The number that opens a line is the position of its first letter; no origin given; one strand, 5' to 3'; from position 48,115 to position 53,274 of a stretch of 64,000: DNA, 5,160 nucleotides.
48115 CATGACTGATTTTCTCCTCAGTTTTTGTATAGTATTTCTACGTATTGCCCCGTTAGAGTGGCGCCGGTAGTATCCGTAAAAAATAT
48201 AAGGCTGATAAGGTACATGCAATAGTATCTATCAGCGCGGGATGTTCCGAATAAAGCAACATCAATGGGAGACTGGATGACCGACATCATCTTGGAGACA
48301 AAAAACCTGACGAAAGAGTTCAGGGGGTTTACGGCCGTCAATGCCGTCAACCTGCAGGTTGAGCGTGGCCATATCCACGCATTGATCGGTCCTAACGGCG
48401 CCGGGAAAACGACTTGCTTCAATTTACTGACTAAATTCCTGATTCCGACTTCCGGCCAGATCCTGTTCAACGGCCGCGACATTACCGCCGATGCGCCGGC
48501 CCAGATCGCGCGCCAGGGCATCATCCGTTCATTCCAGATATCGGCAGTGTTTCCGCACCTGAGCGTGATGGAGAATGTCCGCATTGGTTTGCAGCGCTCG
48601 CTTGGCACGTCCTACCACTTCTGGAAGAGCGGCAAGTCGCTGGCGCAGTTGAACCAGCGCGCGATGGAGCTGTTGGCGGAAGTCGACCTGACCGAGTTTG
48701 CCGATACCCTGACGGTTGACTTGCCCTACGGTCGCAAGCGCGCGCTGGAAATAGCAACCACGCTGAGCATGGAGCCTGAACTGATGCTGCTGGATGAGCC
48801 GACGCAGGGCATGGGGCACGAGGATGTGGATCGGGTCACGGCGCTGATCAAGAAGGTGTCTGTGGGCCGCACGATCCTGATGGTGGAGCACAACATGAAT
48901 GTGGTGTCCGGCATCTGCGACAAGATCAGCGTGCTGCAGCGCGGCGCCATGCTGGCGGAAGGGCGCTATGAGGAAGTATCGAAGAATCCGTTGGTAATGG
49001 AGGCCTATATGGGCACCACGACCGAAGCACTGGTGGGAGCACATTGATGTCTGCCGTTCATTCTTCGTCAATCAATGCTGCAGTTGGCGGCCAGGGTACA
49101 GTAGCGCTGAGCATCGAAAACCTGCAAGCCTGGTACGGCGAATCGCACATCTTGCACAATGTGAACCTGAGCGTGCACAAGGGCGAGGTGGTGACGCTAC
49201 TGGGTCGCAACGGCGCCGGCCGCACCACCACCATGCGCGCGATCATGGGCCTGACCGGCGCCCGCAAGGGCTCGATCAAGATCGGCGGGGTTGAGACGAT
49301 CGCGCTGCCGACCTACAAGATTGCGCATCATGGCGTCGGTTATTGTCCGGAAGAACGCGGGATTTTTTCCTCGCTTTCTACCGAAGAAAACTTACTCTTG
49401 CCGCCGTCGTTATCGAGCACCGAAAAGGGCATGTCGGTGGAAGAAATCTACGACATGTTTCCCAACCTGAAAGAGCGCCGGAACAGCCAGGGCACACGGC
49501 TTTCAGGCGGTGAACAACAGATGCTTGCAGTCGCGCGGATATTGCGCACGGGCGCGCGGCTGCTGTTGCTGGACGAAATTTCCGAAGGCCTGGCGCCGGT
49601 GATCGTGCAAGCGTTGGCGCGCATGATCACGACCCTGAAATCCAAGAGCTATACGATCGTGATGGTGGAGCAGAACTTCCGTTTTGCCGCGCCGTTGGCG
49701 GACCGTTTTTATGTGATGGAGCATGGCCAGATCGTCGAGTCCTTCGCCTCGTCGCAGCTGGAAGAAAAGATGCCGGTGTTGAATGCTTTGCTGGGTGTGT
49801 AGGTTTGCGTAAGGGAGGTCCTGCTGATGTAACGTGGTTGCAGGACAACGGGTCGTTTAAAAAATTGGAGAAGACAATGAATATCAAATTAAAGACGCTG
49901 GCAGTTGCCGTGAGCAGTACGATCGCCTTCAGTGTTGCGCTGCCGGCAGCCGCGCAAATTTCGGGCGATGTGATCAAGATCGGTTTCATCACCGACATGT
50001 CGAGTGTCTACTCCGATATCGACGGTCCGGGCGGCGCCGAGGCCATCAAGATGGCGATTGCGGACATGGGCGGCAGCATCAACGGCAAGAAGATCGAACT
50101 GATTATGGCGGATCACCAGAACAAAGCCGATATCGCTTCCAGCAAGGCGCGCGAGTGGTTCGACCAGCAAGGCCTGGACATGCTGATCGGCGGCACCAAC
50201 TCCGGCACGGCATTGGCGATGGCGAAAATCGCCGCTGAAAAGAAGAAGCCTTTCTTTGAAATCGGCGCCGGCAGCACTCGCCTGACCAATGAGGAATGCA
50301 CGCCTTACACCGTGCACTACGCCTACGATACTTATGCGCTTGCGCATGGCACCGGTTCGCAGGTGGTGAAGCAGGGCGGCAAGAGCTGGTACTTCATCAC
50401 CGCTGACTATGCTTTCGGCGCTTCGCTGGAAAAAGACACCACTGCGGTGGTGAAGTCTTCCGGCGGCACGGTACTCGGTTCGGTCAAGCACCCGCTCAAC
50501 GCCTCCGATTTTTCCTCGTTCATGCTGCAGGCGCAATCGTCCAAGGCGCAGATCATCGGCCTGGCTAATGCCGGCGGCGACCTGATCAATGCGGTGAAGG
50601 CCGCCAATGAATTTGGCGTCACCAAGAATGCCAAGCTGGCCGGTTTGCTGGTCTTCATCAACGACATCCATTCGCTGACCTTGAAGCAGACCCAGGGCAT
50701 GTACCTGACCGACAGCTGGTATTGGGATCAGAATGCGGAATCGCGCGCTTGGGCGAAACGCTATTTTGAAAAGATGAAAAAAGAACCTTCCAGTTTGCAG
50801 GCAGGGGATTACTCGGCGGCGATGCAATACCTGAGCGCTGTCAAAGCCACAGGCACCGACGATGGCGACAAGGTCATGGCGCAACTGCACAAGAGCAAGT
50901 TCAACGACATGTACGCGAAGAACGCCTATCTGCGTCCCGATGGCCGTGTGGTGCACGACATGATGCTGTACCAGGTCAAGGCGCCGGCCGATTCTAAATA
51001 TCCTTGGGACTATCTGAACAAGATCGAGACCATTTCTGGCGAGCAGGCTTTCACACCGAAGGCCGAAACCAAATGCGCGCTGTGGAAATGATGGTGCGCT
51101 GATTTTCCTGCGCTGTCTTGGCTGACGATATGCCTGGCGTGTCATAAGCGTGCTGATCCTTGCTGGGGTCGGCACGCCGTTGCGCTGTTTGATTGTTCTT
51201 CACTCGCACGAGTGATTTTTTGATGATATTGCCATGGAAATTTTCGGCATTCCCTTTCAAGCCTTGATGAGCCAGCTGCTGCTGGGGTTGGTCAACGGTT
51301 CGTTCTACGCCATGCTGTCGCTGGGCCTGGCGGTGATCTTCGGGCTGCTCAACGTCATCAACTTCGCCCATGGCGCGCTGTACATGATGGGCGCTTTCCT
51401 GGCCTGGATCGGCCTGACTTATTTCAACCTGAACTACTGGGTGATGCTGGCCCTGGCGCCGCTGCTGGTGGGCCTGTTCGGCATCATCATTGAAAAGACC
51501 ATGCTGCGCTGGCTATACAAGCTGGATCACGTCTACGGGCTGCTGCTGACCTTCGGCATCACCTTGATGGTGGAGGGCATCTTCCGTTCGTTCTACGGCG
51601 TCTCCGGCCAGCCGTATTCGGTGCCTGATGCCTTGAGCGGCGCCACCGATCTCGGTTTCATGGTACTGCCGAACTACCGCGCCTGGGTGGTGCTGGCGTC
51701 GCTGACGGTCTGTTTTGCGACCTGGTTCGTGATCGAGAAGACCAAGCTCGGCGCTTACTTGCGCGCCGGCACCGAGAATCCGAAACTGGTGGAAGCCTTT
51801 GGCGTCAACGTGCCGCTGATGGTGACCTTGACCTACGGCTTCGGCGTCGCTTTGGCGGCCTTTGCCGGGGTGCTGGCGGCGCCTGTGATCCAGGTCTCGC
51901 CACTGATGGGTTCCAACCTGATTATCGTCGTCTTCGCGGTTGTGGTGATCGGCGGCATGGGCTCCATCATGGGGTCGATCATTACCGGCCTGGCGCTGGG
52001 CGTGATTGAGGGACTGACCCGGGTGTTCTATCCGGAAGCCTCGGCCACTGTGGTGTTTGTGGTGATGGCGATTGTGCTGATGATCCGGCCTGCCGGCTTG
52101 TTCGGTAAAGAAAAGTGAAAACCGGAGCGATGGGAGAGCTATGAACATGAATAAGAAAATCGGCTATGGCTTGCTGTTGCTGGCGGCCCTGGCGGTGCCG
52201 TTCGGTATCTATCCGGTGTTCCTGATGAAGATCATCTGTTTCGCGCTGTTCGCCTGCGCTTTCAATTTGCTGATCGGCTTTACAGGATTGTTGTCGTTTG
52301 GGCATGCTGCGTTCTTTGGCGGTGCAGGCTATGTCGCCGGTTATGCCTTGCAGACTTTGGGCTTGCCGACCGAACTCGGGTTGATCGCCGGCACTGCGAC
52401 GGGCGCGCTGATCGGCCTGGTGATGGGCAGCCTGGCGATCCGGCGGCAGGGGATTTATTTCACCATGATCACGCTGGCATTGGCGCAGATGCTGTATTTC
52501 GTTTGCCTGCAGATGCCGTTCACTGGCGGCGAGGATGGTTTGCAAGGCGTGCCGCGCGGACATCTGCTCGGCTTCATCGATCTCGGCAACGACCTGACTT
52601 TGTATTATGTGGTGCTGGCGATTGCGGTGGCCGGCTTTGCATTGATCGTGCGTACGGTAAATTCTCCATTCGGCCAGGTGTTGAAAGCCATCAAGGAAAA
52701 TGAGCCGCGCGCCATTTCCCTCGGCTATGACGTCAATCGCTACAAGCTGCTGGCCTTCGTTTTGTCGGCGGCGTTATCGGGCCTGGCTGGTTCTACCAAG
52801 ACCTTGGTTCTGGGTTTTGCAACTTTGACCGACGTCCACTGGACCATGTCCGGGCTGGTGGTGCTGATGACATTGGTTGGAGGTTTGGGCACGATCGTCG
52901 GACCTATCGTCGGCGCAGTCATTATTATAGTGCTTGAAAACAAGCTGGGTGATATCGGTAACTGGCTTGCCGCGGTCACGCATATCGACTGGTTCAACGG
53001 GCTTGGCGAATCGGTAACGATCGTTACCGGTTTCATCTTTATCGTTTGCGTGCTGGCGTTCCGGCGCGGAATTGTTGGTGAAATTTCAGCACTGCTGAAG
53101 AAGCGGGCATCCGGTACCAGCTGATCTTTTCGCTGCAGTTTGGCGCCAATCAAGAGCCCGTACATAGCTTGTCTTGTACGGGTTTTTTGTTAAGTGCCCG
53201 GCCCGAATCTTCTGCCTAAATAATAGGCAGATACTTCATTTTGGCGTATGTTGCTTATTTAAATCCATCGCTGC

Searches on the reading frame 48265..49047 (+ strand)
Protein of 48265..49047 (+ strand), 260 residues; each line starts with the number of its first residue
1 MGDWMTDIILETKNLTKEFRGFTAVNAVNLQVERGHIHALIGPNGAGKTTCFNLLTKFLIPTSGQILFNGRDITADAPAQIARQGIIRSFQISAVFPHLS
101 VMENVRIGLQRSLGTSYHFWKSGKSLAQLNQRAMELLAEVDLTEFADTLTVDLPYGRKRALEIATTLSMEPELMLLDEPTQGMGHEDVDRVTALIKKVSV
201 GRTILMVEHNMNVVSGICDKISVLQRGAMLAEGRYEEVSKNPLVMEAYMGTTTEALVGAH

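Call 6: search_protein_families(library=pfam, proteins=[window:48265-49047:+])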
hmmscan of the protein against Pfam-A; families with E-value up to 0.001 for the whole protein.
window:48265-49047:+ (260 aa): 4 families
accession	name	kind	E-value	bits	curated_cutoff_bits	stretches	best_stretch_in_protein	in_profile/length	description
PF00005.33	ABC_tran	-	3.1e-30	106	25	1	26-181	2-137/137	ABC transporter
PF12399.14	BCA_ABC_TP_C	-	3.9e-07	30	25.5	1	229-251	2-24/27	Branched-chain amino acid ATP-binding cassette transporter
PF13304.12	AAA_21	-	8.5e-05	23.2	27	0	37-55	1-19/304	AAA domain, putative AbiEii toxin, Type IV TA system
PF13555.12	AAA_29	-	0.00091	19.4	27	0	30-69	17-55/61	P-loop containing region of AAA domain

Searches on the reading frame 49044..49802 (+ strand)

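Call 6: search_protein_families(library=pfam, proteins=[window:49044-49802:+])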
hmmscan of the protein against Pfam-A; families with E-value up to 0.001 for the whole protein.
window:49044-49802:+ (252 aa): 3 families
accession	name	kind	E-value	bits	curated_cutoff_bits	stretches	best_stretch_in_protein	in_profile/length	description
PF00005.33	ABC_tran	-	2.6e-27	96.5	25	1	37-178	1-134/137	ABC transporter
PF02463.25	SMC_N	-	5.5e-07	29.7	40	1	152-208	136-196/220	RecF/RecN/SMC N terminal domain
PF13304.12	AAA_21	-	0.00017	22.2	27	0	153-201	238-286/304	AAA domain, putative AbiEii toxin, Type IV TA system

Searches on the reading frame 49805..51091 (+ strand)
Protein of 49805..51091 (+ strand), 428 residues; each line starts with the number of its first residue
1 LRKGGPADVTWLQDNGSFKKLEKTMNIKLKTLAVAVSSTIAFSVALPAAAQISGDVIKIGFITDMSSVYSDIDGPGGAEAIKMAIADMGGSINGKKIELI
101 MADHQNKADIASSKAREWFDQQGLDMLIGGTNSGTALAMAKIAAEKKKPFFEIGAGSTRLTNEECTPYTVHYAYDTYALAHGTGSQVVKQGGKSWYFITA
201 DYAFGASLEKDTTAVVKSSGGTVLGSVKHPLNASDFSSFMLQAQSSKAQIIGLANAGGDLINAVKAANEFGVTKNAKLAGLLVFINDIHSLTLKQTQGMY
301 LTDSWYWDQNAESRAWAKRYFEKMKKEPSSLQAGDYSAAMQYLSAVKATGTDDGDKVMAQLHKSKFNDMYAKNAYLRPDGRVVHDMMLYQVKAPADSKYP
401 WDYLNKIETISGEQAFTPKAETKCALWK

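Call 6: search_protein_families(library=pfam, proteins=[window:49805-51091:+])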
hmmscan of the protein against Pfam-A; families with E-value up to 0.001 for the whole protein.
window:49805-51091:+ (428 aa): 3 families
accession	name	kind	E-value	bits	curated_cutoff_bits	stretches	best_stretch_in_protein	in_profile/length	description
PF13458.12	Peripla_BP_6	-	1.8e-110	370.3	31.7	1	57-392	2-339/343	Periplasmic binding protein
PF13433.12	Peripla_BP_5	-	1.7e-12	47.6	27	1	188-367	129-312/363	Periplasmic binding protein domain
PF01094.35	ANF_receptor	-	2.2e-11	43.9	25.4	1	79-383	4-341/353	Receptor family ligand binding region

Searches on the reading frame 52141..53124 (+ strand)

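Call 7: search_protein_families(library=pfam, proteins=[window:52141-53124:+])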
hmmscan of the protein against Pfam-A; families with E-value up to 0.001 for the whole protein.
window:52141-53124:+ (327 aa): 1 family
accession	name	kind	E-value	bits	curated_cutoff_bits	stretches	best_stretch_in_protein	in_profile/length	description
PF02653.21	BPD_transp_2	-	7.2e-32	111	26.8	1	28-281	6-253/269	Branched-chain amino acid transport system / permease component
